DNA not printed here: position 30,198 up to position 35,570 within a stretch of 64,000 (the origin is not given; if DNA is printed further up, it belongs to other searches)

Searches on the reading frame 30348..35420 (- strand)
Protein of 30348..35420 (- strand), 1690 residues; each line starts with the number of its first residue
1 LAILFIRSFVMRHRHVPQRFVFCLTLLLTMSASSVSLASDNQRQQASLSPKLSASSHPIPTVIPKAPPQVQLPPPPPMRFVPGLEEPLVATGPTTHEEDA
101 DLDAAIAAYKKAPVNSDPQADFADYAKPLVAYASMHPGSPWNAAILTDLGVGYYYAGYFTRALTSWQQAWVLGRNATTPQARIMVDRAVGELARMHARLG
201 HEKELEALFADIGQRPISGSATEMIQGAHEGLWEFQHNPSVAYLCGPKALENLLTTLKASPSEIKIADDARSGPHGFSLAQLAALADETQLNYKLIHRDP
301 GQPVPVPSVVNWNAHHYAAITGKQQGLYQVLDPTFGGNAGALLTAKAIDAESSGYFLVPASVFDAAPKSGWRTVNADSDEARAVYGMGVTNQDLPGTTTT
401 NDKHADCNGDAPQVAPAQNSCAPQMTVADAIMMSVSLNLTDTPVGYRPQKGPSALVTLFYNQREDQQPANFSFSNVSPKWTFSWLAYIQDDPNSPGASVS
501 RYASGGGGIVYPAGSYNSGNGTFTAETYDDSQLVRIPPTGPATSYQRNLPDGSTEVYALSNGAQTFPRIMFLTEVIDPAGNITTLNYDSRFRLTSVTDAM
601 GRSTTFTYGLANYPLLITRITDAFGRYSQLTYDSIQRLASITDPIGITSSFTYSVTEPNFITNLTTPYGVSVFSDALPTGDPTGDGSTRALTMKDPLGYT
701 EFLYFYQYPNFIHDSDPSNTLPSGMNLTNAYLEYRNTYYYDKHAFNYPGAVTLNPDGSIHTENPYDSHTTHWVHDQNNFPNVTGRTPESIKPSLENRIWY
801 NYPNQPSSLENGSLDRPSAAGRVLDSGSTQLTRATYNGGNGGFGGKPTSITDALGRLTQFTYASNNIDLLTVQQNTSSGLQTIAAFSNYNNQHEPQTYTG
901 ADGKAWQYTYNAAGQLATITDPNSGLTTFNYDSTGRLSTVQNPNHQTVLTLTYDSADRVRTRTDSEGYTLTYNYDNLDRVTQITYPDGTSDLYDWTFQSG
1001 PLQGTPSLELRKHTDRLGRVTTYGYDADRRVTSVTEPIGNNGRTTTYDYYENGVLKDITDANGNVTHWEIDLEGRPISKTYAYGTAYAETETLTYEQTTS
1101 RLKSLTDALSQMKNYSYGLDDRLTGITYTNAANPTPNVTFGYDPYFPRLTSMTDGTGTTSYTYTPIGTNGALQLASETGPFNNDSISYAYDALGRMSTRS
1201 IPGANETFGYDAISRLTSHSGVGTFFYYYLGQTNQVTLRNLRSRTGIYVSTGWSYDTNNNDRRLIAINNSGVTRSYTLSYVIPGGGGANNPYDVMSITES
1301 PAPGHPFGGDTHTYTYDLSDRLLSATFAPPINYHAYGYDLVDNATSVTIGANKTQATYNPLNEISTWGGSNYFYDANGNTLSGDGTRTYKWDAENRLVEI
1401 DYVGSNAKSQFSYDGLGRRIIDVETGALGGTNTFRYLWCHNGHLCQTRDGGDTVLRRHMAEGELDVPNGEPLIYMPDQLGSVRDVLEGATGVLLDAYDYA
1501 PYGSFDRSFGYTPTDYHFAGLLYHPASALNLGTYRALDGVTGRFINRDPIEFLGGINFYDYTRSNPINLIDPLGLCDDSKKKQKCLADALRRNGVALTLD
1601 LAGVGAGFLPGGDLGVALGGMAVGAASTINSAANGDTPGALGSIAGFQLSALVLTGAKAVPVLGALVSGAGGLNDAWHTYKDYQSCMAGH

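Call 11: search_protein_families(library=pfam, proteins=[window:30348-35420:-], max_evalue=0.001)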
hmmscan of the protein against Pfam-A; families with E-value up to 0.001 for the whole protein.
window:30348-35420:- (1690 aa): 2 families
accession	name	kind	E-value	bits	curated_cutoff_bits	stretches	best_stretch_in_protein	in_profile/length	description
PF05593.20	RHS_repeat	-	1.6e-51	172.2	22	6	910-946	1-37/38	RHS Repeat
PF03412.21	Peptidase_C39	-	1.3e-05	25.5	22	1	245-358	13-127/133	Peptidase C39 family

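Call 53: search_protein_families(library=padloc, proteins=[window:30348-35420:-], max_evalue=0.001)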
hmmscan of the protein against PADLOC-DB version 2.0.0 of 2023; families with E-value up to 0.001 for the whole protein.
window:30348-35420:- (1690 aa): 0 families
